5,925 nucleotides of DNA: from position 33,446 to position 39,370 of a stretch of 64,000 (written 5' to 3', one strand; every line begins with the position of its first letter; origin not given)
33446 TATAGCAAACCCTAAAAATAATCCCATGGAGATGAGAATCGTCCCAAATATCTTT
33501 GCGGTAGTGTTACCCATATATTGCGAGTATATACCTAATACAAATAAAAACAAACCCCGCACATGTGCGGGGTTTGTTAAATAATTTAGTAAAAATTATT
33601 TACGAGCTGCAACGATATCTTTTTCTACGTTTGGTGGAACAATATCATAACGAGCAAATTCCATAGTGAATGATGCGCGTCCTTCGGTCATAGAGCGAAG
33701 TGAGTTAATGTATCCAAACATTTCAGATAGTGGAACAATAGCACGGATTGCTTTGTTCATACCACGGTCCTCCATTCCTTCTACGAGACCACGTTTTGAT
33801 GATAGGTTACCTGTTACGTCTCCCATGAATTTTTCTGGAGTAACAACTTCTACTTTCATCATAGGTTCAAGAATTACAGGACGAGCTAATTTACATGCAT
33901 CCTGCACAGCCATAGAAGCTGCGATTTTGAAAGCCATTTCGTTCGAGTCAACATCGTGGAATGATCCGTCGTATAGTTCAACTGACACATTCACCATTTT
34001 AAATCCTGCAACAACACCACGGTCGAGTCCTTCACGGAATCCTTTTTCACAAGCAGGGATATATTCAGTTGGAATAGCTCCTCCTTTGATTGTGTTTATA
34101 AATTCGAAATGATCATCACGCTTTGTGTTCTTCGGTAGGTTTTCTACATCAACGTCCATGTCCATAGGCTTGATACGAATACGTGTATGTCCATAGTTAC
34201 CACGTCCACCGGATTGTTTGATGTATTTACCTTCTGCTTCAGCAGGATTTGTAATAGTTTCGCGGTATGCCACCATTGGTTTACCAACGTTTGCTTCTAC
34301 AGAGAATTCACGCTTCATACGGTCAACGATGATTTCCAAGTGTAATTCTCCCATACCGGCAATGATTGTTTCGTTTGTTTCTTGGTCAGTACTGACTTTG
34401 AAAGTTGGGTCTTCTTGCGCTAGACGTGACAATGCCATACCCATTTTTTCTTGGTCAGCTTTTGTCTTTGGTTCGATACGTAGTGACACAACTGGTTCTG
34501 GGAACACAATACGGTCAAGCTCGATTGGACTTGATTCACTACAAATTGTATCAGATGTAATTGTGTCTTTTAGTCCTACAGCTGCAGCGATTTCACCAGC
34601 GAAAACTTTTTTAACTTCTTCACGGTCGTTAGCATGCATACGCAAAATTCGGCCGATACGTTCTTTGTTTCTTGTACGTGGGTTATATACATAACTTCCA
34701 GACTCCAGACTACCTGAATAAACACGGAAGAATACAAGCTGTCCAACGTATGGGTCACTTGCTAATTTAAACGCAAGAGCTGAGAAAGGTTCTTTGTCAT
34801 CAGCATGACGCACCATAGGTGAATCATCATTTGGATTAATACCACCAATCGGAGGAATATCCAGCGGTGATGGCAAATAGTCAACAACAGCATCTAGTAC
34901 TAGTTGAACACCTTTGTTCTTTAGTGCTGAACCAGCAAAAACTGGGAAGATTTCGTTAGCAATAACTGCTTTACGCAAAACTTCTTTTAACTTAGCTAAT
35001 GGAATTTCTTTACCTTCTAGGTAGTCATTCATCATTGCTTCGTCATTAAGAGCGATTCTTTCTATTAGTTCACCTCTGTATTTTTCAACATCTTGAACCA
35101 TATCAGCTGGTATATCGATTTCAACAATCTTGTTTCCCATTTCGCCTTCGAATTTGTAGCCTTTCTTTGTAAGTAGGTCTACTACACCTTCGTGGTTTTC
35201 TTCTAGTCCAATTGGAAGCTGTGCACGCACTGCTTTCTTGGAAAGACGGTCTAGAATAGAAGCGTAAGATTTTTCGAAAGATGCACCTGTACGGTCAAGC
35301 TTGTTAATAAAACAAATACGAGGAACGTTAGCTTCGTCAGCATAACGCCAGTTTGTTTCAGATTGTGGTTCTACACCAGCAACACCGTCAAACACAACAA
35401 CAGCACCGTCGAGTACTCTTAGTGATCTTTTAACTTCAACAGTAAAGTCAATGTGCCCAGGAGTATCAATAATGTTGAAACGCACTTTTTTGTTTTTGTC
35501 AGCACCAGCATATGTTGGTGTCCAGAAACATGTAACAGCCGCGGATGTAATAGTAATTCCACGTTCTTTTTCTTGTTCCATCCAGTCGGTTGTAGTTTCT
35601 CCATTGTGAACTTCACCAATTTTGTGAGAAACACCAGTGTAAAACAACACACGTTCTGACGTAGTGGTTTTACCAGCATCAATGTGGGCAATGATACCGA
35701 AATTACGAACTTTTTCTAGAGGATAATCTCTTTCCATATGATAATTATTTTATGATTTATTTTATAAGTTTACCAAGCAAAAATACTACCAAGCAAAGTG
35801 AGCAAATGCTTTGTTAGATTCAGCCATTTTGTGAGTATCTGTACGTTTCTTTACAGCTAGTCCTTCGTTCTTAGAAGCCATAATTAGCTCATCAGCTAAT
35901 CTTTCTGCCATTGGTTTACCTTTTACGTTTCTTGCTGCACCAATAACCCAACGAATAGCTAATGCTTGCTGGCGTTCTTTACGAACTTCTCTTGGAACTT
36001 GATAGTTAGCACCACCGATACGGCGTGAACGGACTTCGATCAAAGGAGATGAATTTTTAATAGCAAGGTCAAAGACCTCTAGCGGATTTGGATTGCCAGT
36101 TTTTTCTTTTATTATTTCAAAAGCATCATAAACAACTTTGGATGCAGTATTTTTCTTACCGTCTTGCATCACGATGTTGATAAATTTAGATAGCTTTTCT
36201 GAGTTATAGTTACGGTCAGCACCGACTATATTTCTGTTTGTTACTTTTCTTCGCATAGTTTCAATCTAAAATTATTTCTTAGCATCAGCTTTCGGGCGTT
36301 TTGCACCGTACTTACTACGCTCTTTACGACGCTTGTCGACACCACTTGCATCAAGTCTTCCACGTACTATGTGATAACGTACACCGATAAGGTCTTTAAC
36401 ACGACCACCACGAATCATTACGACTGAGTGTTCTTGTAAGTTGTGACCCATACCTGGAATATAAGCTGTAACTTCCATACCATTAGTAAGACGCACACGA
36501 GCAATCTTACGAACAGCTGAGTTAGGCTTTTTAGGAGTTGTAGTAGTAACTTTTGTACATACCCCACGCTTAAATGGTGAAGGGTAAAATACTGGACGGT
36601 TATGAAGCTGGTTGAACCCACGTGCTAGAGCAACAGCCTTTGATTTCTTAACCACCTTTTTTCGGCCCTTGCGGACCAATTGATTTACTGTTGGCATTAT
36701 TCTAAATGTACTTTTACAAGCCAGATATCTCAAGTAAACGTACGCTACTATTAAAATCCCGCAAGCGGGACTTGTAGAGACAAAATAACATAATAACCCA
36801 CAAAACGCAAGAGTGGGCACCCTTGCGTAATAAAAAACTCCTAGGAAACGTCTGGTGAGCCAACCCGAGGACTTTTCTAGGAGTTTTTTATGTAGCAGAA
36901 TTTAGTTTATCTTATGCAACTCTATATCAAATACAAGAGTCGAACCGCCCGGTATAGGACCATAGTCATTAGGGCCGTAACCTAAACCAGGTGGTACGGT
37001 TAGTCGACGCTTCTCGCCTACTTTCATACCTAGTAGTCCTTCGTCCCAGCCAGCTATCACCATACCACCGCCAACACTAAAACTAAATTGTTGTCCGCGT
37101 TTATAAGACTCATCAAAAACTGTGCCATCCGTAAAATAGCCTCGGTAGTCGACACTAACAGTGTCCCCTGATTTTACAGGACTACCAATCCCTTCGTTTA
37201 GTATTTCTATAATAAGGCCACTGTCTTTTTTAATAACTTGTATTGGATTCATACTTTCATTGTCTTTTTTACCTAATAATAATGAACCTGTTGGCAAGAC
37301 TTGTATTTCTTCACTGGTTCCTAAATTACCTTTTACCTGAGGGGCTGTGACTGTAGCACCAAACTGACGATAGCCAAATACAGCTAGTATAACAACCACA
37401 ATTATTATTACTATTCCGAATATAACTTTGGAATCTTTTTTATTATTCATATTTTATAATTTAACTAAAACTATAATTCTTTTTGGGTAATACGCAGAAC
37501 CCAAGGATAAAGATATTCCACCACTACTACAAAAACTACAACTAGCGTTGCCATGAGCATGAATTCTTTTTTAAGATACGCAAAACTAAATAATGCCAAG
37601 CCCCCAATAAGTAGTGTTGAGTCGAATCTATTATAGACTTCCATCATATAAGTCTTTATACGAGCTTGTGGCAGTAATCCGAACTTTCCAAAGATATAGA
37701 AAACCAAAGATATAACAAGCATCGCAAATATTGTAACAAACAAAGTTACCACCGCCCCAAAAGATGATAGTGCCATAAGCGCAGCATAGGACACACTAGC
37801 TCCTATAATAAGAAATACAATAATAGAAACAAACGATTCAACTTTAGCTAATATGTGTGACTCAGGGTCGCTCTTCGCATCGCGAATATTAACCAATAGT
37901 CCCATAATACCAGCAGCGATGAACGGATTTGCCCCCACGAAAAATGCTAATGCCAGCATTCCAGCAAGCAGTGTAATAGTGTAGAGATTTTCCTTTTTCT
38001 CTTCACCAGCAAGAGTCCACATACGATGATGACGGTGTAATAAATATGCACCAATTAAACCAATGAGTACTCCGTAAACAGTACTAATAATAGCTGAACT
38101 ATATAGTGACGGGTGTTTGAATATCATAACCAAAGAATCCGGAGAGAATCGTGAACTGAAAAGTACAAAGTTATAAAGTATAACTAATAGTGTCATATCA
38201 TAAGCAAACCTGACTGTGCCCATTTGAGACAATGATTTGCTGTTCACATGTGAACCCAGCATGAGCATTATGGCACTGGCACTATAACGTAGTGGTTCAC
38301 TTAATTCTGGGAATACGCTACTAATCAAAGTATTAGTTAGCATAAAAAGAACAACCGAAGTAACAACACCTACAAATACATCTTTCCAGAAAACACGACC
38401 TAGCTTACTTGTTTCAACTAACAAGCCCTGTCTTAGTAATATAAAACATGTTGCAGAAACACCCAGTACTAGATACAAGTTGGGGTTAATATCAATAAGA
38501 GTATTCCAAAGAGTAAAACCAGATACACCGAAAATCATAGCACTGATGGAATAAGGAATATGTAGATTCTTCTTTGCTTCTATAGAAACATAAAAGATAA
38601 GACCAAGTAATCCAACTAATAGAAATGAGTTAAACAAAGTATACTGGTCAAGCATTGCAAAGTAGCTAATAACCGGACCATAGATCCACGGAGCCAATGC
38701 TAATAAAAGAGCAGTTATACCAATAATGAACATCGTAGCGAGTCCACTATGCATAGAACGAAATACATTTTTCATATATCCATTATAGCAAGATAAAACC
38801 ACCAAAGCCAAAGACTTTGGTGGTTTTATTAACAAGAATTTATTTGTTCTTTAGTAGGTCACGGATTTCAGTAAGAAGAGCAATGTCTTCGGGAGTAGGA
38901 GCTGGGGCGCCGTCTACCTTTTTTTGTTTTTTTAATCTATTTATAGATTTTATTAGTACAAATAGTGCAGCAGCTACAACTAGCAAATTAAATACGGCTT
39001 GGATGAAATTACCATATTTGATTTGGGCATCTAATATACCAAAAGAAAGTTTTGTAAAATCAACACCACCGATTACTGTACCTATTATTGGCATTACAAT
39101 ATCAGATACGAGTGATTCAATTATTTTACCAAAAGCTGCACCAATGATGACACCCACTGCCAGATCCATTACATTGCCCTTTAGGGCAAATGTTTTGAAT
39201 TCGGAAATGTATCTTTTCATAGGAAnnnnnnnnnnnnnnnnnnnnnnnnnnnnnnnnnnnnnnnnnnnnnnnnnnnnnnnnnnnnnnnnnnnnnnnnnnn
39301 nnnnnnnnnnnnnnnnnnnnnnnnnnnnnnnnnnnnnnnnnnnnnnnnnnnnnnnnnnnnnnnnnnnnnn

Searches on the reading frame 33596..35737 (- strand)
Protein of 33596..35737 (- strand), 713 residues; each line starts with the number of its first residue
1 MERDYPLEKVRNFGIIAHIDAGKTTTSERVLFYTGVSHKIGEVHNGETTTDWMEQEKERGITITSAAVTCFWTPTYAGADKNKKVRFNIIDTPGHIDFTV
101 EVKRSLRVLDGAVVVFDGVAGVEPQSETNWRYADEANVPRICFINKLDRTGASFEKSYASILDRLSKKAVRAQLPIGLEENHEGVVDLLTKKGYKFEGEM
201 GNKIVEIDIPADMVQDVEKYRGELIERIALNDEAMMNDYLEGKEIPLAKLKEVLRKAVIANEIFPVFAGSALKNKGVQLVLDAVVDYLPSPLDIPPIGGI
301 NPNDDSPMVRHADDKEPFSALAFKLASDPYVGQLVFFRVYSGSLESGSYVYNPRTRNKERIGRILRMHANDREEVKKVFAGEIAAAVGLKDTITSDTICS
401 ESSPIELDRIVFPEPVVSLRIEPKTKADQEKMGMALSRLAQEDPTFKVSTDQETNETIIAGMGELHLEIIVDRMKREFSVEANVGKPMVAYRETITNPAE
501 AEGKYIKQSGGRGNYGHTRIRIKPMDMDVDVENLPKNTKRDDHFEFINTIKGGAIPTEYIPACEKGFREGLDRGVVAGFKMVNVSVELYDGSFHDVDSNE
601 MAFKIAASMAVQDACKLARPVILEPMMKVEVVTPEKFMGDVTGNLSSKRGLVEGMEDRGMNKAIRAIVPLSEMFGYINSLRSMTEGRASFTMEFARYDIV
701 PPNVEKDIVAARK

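Call 46: search_protein_families(library=pfam, proteins=[window:33596-35737:-], max_evalue=0.001)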
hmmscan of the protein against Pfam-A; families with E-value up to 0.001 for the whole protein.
window:33596-35737:- (713 aa): 7 families
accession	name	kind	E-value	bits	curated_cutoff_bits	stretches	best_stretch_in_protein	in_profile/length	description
PF00009.33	GTP_EFTU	-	6.6e-61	205.6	26.5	1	9-290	2-188/188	Elongation factor Tu GTP binding domain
PF03764.24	EFG_IV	-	9.1e-38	129.2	24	1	487-618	1-120/121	Elongation factor G, domain IV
PF14492.12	EFG_III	-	4.3e-34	116.9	27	1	412-486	1-75/75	Elongation Factor G, domain III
PF00679.30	EFG_C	-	1.4e-28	99.2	27.9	1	622-706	2-87/89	Elongation factor G C-terminus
PF03144.31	GTP_EFTU_D2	-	1.6e-17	64.1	30.3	1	332-399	1-73/73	Elongation factor Tu domain 2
PF22042.2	EF-G_D2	-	6.6e-15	55.4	27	1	317-400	1-83/84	Elongation factor G domain 2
PF16658.11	RF3_C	-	3e-07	30.7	40.1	1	420-499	14-93/132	Class II release factor RF3, C-terminal domain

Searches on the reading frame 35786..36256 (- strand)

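Call 46: search_protein_families(library=pfam, proteins=[window:35786-36256:-], max_evalue=0.001)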
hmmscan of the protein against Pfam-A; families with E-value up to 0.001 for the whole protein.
window:35786-36256:- (156 aa): 1 family
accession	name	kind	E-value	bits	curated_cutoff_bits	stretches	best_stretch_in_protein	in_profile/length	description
PF00177.27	Ribosomal_S7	-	6.5e-57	191.7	24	1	2-149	2-148/148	Ribosomal protein S7p/S5e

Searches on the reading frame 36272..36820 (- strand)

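Call 46: search_protein_families(library=pfam, proteins=[window:36272-36820:-], max_evalue=0.001)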
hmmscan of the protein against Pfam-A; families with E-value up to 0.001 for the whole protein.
window:36272-36820:- (182 aa): 1 family
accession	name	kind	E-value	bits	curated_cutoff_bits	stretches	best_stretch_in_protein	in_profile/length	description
PF00164.32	Ribosom_S12_S23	-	7.3e-36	122.7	22.3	1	77-177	7-109/110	Ribosomal protein S12/S23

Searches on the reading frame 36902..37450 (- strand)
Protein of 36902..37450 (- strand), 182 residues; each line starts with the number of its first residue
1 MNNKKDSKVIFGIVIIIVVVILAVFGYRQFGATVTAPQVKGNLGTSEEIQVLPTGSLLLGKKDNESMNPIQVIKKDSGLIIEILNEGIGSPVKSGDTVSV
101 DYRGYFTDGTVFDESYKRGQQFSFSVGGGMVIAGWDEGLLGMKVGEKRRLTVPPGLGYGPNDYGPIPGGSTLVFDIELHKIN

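Call 46: search_protein_families(library=pfam, proteins=[window:36902-37450:-], max_evalue=0.001)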
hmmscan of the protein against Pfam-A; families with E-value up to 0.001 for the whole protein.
window:36902-37450:- (182 aa): 1 family
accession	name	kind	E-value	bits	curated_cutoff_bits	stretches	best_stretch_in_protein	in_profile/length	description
PF00254.34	FKBP_C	-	3e-34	117.7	21.1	1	92-179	5-94/94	FKBP-type peptidyl-prolyl cis-trans isomerase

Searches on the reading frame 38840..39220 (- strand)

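Call 46: search_protein_families(library=pfam, proteins=[window:38840-39220:-], max_evalue=0.001)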
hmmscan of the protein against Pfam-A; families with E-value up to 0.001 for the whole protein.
window:38840-39220:- (126 aa): 1 family
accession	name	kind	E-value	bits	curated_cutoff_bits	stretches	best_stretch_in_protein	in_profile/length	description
PF01741.23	MscL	-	2.5e-41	141.3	27.4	1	5-124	2-123/123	Large-conductance mechanosensitive channel, MscL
